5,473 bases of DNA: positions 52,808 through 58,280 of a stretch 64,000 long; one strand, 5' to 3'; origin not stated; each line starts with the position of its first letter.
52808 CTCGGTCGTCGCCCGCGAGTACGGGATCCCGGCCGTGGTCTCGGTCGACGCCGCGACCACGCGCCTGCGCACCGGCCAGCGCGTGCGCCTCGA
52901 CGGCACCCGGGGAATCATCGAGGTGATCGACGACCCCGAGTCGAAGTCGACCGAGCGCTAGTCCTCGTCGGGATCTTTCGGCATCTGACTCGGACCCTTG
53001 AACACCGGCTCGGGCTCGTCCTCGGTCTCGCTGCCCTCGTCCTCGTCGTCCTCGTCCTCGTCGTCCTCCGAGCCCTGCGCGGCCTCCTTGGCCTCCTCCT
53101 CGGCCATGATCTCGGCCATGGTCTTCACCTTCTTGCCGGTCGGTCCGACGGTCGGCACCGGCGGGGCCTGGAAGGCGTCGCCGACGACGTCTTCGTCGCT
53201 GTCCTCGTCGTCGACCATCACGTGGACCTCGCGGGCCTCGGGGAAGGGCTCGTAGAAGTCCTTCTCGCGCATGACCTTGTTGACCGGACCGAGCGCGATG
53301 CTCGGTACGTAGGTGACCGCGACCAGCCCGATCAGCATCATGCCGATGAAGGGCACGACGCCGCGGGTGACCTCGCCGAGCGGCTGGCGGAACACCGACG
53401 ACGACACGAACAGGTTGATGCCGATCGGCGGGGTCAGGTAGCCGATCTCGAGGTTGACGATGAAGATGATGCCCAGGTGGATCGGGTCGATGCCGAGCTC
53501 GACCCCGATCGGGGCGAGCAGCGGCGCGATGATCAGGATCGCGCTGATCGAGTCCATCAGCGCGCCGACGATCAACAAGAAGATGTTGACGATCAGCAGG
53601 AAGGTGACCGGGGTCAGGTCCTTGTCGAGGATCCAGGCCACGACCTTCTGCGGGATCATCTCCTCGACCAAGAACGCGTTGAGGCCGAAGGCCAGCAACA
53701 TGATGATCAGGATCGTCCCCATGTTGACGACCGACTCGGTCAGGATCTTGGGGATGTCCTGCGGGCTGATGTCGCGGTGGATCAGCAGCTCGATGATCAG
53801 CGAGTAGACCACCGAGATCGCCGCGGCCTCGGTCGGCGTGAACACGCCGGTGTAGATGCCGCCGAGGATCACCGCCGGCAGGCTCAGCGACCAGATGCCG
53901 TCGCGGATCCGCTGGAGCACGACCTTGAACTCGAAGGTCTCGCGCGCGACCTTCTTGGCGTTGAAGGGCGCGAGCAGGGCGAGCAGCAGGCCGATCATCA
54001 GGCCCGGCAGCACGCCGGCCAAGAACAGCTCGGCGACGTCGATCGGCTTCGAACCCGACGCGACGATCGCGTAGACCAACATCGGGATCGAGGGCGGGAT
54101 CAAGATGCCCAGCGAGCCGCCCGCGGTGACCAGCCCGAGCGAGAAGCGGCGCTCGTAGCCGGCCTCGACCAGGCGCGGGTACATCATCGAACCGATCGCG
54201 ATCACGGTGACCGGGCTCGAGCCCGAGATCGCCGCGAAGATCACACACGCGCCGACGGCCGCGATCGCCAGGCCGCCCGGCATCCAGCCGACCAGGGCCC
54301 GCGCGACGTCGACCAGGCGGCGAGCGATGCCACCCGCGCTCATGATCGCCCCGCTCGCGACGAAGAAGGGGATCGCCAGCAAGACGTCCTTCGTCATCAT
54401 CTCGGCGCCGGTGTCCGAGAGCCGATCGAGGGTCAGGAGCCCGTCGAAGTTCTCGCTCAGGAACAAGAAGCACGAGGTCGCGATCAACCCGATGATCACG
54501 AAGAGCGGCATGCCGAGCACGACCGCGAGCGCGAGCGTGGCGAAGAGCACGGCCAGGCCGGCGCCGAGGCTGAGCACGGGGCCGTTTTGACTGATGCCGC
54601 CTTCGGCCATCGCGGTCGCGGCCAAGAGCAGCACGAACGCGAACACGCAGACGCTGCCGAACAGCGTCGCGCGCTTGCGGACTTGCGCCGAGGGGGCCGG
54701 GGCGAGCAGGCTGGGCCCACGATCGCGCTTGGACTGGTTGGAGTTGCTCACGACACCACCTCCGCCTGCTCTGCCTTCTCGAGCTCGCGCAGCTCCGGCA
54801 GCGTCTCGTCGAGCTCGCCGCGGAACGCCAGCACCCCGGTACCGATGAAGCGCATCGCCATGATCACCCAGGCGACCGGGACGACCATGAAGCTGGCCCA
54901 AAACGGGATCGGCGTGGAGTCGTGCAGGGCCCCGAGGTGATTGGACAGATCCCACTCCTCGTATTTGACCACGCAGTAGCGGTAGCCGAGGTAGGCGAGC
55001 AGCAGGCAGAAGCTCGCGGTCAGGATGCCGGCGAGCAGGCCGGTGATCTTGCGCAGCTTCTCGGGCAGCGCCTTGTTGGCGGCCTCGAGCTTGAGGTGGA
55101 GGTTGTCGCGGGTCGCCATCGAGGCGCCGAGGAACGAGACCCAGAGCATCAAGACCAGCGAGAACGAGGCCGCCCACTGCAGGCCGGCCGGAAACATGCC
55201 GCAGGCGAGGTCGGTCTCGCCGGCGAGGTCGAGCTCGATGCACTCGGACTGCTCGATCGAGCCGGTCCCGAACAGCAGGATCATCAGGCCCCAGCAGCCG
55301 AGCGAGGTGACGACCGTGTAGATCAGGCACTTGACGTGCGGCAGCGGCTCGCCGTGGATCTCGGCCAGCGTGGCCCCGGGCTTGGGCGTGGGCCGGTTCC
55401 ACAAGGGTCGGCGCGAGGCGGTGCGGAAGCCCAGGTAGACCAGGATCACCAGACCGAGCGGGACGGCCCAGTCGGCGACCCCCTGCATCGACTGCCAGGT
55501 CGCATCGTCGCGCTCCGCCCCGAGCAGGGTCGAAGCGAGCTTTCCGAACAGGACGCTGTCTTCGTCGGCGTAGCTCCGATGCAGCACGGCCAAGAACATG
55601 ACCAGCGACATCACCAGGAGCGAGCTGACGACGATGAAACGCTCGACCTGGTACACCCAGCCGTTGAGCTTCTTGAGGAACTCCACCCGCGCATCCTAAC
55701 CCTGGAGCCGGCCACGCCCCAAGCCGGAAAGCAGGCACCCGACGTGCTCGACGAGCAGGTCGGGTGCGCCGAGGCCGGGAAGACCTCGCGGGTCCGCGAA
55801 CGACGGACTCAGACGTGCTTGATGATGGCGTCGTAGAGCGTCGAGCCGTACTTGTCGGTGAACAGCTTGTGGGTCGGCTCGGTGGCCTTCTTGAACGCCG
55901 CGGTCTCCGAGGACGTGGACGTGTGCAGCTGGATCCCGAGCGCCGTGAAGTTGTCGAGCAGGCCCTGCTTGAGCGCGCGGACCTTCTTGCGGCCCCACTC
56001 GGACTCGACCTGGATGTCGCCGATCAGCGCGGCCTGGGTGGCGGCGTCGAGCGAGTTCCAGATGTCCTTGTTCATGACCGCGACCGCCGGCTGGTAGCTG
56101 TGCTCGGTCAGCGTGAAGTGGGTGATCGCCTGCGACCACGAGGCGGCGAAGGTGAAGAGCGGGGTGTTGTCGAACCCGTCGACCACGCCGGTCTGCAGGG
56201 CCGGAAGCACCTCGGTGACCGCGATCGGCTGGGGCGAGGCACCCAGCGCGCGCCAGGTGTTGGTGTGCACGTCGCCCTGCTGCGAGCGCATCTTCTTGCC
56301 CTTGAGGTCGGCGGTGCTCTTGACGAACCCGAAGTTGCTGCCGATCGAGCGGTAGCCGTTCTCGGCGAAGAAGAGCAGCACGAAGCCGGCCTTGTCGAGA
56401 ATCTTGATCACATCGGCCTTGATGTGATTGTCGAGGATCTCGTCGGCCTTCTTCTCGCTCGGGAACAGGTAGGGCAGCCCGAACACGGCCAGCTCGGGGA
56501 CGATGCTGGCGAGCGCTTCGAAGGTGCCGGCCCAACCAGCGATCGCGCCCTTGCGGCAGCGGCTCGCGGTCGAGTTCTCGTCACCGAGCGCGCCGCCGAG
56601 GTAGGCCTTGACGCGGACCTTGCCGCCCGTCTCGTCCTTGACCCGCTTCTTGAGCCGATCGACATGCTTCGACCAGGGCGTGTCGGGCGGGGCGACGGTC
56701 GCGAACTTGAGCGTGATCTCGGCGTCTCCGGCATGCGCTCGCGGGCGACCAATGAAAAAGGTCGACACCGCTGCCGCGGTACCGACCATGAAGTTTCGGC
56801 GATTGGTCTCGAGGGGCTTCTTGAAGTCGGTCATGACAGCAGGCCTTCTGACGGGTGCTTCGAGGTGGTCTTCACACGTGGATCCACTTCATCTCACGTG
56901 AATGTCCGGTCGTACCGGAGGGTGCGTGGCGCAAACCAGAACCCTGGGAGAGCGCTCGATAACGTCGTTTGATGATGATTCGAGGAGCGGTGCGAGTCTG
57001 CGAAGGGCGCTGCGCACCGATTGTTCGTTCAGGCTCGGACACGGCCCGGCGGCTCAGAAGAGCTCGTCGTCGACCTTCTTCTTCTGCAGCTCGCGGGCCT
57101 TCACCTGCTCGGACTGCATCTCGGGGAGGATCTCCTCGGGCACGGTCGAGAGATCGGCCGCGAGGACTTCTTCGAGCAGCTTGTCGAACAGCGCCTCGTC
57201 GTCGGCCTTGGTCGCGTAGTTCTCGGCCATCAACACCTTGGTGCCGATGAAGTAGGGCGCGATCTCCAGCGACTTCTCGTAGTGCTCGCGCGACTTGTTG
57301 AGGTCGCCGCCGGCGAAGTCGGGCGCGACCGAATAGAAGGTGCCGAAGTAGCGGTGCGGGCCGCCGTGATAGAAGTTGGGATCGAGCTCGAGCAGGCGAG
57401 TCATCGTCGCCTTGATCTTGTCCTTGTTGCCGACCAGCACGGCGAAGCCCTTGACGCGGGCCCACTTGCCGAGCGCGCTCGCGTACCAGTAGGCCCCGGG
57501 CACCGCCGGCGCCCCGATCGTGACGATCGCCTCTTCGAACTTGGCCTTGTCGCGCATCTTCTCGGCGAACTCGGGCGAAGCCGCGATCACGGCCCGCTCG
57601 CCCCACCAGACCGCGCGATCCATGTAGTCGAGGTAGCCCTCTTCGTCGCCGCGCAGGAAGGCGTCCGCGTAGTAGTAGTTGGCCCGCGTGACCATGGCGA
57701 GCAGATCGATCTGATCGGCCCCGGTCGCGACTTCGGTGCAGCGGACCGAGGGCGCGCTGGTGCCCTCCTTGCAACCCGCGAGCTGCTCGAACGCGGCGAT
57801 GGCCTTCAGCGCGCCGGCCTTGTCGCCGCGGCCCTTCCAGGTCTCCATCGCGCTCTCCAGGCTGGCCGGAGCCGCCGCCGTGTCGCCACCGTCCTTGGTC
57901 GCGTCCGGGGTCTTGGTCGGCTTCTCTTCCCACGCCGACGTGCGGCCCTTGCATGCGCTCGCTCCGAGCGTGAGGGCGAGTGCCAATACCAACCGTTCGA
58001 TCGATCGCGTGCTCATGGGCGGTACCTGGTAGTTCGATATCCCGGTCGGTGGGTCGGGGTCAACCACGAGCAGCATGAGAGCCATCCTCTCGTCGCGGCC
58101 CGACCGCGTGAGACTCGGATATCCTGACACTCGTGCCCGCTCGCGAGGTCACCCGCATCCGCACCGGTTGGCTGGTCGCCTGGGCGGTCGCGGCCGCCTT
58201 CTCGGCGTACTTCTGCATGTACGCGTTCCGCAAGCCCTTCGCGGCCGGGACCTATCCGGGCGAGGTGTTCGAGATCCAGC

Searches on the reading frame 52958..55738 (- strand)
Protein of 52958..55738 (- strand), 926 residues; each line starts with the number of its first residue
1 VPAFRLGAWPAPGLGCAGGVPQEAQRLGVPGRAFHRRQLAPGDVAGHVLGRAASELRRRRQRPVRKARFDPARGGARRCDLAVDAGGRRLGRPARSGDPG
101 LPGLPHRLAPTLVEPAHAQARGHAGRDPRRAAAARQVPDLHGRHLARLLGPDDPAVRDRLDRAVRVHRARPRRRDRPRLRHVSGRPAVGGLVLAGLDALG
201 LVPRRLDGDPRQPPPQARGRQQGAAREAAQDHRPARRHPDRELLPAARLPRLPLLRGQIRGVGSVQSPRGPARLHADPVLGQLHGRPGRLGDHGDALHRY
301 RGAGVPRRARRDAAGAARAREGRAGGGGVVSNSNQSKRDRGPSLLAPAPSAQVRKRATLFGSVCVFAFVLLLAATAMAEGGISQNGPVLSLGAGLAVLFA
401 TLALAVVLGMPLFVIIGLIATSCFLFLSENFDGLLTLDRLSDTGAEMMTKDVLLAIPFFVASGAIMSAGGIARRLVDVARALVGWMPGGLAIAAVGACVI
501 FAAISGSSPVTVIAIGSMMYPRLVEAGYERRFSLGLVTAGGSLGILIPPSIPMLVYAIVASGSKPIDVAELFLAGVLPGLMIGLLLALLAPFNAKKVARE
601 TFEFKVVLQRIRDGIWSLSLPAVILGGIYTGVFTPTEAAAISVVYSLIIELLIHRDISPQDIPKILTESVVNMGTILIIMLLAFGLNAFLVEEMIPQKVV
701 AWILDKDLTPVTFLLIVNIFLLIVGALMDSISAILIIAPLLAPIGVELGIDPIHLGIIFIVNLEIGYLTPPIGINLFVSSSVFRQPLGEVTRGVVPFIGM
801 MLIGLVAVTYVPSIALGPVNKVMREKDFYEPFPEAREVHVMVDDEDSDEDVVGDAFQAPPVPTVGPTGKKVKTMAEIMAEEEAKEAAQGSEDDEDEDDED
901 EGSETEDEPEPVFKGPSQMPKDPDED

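Call 85: search_protein_families(library=pfam, proteins=[window:52958-55738:-], max_evalue=0.00001)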
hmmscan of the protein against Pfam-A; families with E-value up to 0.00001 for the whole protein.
window:52958-55738:- (926 aa): 1 family
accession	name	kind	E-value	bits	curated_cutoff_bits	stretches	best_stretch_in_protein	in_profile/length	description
PF06808.19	DctM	-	3.3e-102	342.8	23.8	1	400-814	2-413/413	Tripartite ATP-independent periplasmic transporter, DctM component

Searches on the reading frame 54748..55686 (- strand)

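Call 85: search_protein_families(library=pfam, proteins=[window:54748-55686:-], max_evalue=0.00001)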
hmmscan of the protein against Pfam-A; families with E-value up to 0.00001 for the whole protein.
window:54748-55686:- (312 aa): 1 family
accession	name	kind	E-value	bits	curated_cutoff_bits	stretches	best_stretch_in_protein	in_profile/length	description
PF04290.18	DctQ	-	6.6e-18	65.3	28.3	1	166-285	16-127/132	Tripartite ATP-independent periplasmic transporters, DctQ component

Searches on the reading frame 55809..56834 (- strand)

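Call 31: search_protein_families(library=pfam, proteins=[window:55809-56834:-])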
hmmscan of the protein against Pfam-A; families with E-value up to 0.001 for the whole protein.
window:55809-56834:- (341 aa): 1 family
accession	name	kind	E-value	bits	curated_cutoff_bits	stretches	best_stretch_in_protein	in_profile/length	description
PF03480.18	DctP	-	2.5e-64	217.8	23.4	1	44-324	1-281/286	Bacterial extracellular solute-binding protein, family 7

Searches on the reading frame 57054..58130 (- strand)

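Call 85: search_protein_families(library=pfam, proteins=[window:57054-58130:-], max_evalue=0.00001)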
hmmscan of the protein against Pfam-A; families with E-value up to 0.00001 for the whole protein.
window:57054-58130:- (358 aa): 1 family
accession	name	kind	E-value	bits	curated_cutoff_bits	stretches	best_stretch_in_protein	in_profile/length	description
PF16811.11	TAtT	-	5.4e-34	118.2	26.5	1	143-352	32-259/263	TRAP transporter T-component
